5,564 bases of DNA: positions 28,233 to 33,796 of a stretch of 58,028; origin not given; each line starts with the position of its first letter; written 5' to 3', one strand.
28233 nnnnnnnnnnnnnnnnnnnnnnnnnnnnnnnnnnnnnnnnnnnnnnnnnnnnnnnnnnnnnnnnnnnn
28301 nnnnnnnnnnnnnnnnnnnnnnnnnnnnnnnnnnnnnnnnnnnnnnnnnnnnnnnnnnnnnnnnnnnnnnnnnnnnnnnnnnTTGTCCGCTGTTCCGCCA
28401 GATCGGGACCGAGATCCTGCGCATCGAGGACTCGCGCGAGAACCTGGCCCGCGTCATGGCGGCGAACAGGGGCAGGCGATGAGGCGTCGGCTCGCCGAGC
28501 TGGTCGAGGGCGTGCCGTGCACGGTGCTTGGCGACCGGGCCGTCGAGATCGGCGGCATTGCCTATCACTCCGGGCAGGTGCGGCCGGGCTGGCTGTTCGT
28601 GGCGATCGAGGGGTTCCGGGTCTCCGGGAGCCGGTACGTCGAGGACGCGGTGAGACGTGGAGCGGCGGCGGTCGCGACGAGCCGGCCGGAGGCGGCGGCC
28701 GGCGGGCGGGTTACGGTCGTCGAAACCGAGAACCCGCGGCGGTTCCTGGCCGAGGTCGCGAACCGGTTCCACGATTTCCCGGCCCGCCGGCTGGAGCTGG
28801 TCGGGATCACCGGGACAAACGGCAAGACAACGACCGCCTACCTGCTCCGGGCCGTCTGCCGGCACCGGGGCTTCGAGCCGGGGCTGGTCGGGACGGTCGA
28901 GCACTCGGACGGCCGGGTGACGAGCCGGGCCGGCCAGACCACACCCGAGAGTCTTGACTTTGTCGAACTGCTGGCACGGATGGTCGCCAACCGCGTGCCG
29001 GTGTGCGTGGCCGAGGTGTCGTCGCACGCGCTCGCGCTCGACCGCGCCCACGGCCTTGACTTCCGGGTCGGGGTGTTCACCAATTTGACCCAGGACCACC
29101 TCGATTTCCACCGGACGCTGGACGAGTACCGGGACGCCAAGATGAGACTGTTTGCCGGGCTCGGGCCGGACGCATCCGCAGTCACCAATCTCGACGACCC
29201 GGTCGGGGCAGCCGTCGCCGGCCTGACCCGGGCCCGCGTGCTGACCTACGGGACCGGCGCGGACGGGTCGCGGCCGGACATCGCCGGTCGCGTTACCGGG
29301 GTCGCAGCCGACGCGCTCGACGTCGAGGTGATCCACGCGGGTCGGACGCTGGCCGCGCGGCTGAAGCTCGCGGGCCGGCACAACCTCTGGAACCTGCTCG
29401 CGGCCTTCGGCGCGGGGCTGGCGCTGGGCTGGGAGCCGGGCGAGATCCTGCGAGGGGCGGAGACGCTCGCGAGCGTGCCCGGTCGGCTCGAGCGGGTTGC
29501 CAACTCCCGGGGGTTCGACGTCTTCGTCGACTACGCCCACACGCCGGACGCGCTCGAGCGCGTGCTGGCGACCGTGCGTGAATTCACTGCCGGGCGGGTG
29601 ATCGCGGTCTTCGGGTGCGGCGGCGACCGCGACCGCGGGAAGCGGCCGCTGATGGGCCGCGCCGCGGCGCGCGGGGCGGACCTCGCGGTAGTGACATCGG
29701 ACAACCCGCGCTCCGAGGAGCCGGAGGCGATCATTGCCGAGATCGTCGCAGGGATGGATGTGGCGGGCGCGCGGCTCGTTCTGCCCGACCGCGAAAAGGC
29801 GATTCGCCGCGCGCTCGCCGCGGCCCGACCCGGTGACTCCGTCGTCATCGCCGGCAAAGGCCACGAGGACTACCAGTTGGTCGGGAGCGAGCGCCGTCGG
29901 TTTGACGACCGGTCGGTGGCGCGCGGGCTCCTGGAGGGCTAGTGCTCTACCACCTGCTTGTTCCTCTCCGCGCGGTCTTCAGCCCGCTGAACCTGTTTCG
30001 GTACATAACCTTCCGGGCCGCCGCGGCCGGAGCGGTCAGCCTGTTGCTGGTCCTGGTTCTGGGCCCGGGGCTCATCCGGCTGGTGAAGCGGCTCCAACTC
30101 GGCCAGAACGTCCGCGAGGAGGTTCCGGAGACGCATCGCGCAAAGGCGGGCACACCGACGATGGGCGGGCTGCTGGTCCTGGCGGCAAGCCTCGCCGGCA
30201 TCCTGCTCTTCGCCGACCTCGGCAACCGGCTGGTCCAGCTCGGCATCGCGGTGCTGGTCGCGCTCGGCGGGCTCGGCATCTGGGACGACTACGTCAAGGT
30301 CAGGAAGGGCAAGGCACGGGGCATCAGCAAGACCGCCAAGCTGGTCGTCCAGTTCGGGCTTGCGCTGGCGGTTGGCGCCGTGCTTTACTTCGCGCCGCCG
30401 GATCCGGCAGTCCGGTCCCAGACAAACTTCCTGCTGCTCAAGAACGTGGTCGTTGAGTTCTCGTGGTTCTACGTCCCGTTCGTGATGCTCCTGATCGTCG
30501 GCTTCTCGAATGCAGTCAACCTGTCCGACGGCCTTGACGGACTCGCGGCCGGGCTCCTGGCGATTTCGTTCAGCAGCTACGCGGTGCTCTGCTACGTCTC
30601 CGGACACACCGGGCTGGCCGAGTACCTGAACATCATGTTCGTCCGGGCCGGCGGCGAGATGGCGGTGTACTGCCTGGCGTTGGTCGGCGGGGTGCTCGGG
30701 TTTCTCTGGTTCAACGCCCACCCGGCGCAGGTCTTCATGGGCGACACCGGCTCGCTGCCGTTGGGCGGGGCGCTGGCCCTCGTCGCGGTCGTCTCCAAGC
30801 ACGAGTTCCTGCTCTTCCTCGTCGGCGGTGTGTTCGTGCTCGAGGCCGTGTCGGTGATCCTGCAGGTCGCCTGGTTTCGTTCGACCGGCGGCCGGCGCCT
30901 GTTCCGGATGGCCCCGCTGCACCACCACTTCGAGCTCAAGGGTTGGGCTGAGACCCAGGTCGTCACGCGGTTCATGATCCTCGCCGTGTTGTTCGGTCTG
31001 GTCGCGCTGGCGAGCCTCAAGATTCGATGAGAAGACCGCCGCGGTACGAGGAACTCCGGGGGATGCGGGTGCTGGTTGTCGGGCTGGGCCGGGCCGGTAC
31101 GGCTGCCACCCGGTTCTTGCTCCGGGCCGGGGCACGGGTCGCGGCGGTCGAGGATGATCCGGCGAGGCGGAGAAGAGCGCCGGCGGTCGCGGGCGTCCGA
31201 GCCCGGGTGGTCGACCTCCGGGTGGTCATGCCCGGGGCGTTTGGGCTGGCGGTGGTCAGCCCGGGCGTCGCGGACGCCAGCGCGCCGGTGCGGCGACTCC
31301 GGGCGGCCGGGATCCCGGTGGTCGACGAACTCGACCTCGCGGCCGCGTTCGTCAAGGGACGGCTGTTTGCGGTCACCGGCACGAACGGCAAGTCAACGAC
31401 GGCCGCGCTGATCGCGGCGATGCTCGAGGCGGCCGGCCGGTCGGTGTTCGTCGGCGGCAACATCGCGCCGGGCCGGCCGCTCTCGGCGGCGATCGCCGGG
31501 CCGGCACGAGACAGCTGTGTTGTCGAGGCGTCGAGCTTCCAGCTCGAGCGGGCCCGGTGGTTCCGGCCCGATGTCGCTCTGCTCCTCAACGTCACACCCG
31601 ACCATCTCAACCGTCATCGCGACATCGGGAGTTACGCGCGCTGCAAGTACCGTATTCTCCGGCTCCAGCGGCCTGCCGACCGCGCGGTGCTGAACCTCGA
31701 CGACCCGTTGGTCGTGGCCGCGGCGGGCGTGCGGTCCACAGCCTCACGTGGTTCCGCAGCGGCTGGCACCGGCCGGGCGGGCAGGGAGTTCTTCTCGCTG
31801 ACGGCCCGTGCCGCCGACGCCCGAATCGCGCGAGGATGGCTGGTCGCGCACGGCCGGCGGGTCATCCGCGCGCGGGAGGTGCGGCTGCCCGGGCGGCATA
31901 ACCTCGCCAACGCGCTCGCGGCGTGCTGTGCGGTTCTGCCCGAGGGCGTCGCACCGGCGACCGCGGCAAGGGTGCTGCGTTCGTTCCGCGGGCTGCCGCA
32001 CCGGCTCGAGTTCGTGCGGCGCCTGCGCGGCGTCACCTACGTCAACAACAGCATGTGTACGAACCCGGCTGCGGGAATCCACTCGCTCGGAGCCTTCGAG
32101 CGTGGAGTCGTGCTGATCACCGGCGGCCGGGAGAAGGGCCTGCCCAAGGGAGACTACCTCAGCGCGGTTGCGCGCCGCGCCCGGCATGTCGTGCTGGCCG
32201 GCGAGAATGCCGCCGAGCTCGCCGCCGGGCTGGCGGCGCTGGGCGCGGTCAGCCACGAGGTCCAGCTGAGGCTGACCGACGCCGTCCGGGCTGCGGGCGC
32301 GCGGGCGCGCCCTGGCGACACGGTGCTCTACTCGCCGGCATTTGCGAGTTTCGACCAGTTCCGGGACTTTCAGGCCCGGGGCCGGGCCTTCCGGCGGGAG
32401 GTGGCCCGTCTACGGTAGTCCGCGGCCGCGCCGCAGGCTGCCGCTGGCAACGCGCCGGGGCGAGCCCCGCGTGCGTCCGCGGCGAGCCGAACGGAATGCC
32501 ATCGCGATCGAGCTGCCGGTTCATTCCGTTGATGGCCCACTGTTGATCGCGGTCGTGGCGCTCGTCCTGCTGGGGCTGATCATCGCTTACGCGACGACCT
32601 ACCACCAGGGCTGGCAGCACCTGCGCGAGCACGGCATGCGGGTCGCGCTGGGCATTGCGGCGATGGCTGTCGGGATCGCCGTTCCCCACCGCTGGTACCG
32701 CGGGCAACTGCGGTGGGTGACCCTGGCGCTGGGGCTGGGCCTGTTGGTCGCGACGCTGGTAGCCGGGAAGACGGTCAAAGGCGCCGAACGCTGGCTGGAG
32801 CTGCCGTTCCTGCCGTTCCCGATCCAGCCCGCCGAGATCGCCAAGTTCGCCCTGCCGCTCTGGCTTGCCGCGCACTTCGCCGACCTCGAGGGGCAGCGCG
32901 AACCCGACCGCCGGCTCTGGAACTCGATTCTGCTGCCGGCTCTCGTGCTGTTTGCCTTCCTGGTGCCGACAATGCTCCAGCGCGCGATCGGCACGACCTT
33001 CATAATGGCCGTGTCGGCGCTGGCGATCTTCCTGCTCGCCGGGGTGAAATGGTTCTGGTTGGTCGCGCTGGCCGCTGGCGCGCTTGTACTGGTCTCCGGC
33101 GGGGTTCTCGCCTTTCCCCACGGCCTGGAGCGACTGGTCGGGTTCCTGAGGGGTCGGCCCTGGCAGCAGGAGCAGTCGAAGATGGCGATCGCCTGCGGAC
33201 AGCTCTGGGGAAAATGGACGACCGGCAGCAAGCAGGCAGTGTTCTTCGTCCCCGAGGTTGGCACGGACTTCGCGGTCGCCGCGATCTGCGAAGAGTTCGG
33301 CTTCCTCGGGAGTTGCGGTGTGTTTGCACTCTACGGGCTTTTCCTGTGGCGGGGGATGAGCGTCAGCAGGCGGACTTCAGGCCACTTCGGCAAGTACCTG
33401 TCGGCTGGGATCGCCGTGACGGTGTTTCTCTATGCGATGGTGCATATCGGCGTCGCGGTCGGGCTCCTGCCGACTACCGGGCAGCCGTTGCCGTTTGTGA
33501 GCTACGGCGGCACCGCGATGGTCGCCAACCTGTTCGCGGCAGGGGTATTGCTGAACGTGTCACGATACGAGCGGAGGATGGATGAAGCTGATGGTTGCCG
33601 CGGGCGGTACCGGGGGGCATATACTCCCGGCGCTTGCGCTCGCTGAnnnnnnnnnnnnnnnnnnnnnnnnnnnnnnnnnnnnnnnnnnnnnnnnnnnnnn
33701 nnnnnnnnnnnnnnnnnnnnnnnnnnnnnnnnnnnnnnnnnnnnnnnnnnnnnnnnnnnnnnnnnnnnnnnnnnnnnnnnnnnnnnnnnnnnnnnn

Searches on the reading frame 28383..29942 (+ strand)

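Call 25: search_protein_families(library=pfam, proteins=[window:28383-29942:+], max_evalue=0.001)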
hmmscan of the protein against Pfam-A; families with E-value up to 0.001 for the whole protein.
window:28383-29942:+ (519 aa): 3 families
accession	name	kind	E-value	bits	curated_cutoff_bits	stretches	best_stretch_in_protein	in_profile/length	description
PF08245.18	Mur_ligase_M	-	2.9e-46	158.4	24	1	142-344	1-199/200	Mur ligase middle domain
PF02875.26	Mur_ligase_C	-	5.1e-35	121.5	28.4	1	367-493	1-127/127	Mur ligase, glutamate ligase domain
PF01225.30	Mur_ligase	-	3.7e-11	43.7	21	1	56-130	2-95/95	Mur ligase family, catalytic domain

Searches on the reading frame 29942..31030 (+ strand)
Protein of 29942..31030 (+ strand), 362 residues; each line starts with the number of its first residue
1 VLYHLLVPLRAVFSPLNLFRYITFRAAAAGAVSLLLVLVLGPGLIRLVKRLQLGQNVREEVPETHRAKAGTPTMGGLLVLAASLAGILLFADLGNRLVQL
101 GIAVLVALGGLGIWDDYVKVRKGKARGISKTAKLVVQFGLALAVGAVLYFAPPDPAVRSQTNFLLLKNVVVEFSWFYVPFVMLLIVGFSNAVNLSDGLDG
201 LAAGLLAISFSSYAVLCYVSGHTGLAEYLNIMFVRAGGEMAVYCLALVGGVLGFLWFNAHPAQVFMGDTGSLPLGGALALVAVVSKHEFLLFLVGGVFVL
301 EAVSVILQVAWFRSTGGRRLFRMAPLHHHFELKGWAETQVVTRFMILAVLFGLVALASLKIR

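Call 25: search_protein_families(library=pfam, proteins=[window:29942-31030:+], max_evalue=0.001)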
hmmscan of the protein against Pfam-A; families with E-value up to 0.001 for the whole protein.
window:29942-31030:+ (362 aa): 2 families
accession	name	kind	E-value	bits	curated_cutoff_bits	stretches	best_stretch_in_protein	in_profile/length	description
PF00953.26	Glycos_transf_4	-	1.6e-33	116.4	27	1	102-285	5-159/160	Glycosyl transferase family 4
PF10555.14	MraY_sig1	-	0.00017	21.4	20.1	1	68-78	1-11/13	Phospho-N-acetylmuramoyl-pentapeptide-transferase signature 1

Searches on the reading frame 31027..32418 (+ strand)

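Call 25: search_protein_families(library=pfam, proteins=[window:31027-32418:+], max_evalue=0.001)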
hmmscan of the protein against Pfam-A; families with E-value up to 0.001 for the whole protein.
window:31027-32418:+ (463 aa): 4 families
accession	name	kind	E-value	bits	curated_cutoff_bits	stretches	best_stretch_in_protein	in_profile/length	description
PF08245.18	Mur_ligase_M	-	2.6e-27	96.5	24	1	116-303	1-200/200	Mur ligase middle domain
PF02875.26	Mur_ligase_C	-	7.2e-11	43.4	28.4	1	325-438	1-126/127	Mur ligase, glutamate ligase domain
PF21799.2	MurD-like_N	-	1.3e-07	32.2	27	1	14-99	2-87/88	Mur ligase MurD-like, N-terminal domain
PF02826.25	2-Hacid_dh_C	-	0.00049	20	25.1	0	5-49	29-73/178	D-isomer specific 2-hydroxyacid dehydrogenase, NAD binding domain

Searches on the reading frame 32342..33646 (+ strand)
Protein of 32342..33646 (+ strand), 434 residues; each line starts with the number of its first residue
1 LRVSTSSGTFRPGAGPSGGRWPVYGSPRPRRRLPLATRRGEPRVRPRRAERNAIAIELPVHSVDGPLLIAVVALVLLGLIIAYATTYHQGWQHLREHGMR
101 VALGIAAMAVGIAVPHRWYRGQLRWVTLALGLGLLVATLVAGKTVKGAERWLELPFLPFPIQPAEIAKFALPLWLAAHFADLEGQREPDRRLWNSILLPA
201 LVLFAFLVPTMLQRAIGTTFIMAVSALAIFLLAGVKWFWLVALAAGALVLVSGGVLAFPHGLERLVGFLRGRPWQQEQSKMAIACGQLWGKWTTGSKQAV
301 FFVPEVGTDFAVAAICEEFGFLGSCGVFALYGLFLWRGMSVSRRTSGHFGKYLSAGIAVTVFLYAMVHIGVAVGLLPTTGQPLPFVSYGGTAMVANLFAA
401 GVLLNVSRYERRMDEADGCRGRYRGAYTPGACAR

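Call 25: search_protein_families(library=pfam, proteins=[window:32342-33646:+], max_evalue=0.001)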
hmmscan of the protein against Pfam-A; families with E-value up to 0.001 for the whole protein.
window:32342-33646:+ (434 aa): 1 family
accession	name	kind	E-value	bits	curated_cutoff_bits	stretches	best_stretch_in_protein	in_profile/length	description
PF01098.24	FTSW_RODA_SPOVE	-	8.3e-68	229.4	26.4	1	69-411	5-355/356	Cell cycle protein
